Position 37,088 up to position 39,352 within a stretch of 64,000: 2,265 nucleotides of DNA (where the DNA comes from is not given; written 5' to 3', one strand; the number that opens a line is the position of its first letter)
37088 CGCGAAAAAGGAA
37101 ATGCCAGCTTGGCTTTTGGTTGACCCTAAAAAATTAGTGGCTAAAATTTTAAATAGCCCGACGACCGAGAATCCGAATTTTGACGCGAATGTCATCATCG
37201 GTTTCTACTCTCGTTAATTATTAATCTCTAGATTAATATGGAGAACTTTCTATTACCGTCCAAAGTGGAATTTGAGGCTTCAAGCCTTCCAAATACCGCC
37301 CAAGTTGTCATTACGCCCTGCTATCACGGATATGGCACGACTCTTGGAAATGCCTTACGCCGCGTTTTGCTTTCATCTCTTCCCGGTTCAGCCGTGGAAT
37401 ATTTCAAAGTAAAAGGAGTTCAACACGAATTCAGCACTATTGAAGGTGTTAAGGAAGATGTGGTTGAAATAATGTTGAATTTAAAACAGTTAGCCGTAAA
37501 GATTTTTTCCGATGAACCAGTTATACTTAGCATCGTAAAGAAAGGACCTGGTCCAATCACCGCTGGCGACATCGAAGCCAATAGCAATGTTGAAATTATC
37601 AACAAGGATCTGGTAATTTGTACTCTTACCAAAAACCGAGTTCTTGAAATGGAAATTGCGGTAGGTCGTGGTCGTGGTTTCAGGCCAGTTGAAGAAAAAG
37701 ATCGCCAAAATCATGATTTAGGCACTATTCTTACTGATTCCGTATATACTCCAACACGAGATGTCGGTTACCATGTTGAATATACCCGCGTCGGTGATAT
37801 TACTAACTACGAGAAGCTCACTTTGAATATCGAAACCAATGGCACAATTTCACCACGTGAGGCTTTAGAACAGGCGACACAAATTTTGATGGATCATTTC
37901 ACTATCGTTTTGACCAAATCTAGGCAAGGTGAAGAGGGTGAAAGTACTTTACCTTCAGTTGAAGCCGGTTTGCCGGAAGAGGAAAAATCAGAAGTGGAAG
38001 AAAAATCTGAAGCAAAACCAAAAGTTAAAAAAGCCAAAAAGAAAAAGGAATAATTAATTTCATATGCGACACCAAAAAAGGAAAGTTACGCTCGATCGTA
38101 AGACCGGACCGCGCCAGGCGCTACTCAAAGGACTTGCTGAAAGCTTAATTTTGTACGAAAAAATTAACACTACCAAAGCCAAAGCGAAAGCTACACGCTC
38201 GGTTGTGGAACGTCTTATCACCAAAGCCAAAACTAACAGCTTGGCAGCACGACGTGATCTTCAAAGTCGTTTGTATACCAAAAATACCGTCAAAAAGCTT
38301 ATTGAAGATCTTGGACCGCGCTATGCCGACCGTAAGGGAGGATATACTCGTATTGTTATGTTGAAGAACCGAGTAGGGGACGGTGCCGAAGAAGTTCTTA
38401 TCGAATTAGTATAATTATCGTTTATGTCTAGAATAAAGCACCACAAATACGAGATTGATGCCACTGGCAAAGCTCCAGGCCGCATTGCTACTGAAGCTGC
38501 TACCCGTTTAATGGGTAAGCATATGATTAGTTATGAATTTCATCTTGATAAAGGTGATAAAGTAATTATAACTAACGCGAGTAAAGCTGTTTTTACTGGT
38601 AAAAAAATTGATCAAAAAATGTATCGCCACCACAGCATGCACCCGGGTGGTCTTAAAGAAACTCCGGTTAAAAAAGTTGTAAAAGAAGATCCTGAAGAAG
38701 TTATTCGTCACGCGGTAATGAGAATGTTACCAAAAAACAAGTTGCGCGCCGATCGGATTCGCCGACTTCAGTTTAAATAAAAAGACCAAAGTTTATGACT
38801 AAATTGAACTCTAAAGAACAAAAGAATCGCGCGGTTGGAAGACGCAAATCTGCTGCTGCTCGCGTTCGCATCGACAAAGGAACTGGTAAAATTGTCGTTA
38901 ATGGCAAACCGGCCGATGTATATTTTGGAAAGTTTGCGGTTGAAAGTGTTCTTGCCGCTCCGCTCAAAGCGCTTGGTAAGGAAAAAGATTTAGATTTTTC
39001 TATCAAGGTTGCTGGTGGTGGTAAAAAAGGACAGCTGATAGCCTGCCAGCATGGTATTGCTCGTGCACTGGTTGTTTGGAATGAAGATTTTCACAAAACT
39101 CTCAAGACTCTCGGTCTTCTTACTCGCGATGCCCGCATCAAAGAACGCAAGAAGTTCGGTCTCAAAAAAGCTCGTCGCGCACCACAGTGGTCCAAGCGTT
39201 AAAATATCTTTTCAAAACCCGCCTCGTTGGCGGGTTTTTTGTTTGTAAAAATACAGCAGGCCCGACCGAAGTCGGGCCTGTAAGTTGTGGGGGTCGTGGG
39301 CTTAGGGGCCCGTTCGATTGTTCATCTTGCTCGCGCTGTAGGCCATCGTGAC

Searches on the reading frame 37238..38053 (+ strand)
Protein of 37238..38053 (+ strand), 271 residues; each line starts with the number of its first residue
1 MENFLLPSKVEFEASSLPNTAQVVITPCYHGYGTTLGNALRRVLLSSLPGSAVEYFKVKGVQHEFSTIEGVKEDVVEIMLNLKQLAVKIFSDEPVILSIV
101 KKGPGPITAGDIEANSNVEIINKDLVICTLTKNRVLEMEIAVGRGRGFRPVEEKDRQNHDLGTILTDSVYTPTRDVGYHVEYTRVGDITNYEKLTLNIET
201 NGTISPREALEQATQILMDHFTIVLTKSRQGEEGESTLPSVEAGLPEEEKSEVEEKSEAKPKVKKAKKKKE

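Call 47: find_related_loci(query=window:37238-38053:+, collection=metagenome_contigs, flank=10000)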
Query window:37238-38053:+ (271 aa) in metagenome_contigs; peptide patterns used: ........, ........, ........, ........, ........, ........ (x = any residue, [..] = any of these).
599 stretches matched a pattern (row limit reached: there are more); 87 encode a relative of the query (tblastn E <= 1e-3); the best 80 are kept; 80 distinct loci.
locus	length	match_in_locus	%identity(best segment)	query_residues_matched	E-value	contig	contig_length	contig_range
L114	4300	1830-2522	87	1-231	1e-137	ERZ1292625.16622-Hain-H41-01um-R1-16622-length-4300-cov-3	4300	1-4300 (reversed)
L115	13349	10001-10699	80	1-233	1e-130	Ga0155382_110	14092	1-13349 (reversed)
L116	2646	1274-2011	71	1-247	1e-124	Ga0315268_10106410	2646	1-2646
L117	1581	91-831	68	1-251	3e-126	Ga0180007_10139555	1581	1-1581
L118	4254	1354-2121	69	1-254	5e-117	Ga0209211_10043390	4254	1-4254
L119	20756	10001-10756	65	1-249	8e-113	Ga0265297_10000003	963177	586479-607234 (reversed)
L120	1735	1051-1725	72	1-225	3e-119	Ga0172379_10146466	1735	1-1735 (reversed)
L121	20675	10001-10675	71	1-225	3e-111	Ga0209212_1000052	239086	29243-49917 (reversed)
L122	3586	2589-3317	68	1-242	4e-113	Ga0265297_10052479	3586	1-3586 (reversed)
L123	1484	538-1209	70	1-224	2e-118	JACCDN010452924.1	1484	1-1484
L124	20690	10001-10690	67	1-229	8e-108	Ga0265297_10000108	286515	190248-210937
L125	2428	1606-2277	67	1-224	8e-104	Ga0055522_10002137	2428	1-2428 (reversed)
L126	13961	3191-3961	55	1-268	1e-93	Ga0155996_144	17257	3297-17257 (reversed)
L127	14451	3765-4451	60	1-228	4e-91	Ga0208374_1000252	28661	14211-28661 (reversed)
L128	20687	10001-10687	60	1-228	7e-91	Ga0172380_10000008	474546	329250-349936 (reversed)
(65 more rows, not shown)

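Call 59: search_protein_families(library=pfam, proteins=[L114:3941-4300:+, L115:12193-12819:+, L124:12493-13140:+, L124:13150-13770:+, L124:13999-15198:+, L124:15202-16560:+, L124:16576-17745:+, L124:17796-19208:+, L124:19362-19889:+], max_evalue=0.01)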
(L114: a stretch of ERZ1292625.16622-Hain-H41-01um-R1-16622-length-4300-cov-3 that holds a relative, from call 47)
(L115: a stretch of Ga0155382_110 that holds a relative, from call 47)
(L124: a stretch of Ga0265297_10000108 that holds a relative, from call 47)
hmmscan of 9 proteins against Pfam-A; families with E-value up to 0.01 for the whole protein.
L114:3941-4300:+ (120 aa): 0 families

L115:12193-12819:+ (208 aa): 0 families

L124:12493-13140:+ (215 aa): 2 families
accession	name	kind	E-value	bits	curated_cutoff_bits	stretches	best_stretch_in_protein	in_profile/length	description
PF04002.20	RadC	-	4.4e-41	140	22.1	1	103-214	4-116/121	RadC-like JAB domain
PF20582.4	UPF0758_N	-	5.4e-22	78.1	27.1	1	3-78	1-76/77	UPF0758 N-terminal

L124:13150-13770:+ (206 aa): 1 family
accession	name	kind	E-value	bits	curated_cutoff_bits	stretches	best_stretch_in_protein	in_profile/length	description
PF01936.24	NYN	-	6.2e-20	72.6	24.2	1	16-186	1-143/145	NYN domain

L124:13999-15198:+ (399 aa): 1 family
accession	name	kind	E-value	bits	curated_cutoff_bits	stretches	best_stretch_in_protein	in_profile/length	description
PF13651.11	EcoRI_methylase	-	3.7e-124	414.9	26.4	1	5-395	1-345/345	Adenine-specific methyltransferase EcoRI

L124:15202-16560:+ (452 aa): 2 families
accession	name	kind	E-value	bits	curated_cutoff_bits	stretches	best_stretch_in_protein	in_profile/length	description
PF18476.7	PIN_8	-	4.3e-68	230.1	26.1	1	24-247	1-227/227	PIN like domain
PF16289.11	PIN_12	-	2e-08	35.3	32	1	26-229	2-170/172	PIN domain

L124:16576-17745:+ (389 aa): 3 families
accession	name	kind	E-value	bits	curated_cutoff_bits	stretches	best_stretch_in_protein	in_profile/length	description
PF03235.19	GmrSD_N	-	2.7e-20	73.8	33.2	1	36-165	12-198/199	GmrSD restriction endonuclease, N-terminal domain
PF01844.29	HNH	-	3.3e-06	27.6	21.4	1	349-389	11-47/47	HNH endonuclease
PF14279.12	HNH_5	-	0.00019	21.7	27.5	1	354-389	11-46/56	HNH endonuclease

L124:17796-19208:+ (470 aa): 2 families
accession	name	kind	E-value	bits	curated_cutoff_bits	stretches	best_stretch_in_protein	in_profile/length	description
PF13749.12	HATPase_c_4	-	3.7e-22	78.6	26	1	318-400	4-89/89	Putative ATP-dependent DNA helicase recG C-terminal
PF04326.19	SLFN_AlbA_2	-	2.5e-15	57.5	25.3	1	22-137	4-115/118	Schlafen, AlbA_2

L124:19362-19889:+ (175 aa): 0 families

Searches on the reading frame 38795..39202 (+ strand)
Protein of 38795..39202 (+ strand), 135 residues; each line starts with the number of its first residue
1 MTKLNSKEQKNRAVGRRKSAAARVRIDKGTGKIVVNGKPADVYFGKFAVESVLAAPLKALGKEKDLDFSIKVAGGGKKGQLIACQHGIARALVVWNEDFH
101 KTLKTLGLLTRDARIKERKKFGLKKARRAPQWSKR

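Call 38: find_encoding_contigs(protein=window:38795-39202:+, flank=8000, max_places=10)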
Protein window:38795-39202:+ (135 aa): 1 contig read that carries it; 1 place shown.
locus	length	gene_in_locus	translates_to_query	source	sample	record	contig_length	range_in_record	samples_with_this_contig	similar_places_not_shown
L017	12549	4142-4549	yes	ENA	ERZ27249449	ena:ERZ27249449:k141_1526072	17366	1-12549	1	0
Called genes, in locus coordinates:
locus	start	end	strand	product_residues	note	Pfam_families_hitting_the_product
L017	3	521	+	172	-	?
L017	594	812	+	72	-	PF01176:eIF-1a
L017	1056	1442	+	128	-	PF00416:Ribosomal_S13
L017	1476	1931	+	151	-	PF00411:Ribosomal_S11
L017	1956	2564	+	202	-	PF00163:Ribosomal_S4, PF22421:SYY_C-terminal (weak), PF01479:S4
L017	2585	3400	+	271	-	PF01193:RNA_pol_L, PF13656:RNA_pol_L_2 (faint), PF01000:RNA_pol_A_bac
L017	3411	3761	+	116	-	PF01196:Ribosomal_L17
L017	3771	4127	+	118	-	PF00572:Ribosomal_L13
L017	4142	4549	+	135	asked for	PF00380:Ribosomal_S9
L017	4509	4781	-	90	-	-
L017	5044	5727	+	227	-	-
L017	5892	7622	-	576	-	-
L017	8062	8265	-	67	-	-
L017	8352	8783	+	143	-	PF08534:Redoxin, PF00578:AhpC-TSA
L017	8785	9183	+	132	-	PF00472:RF-1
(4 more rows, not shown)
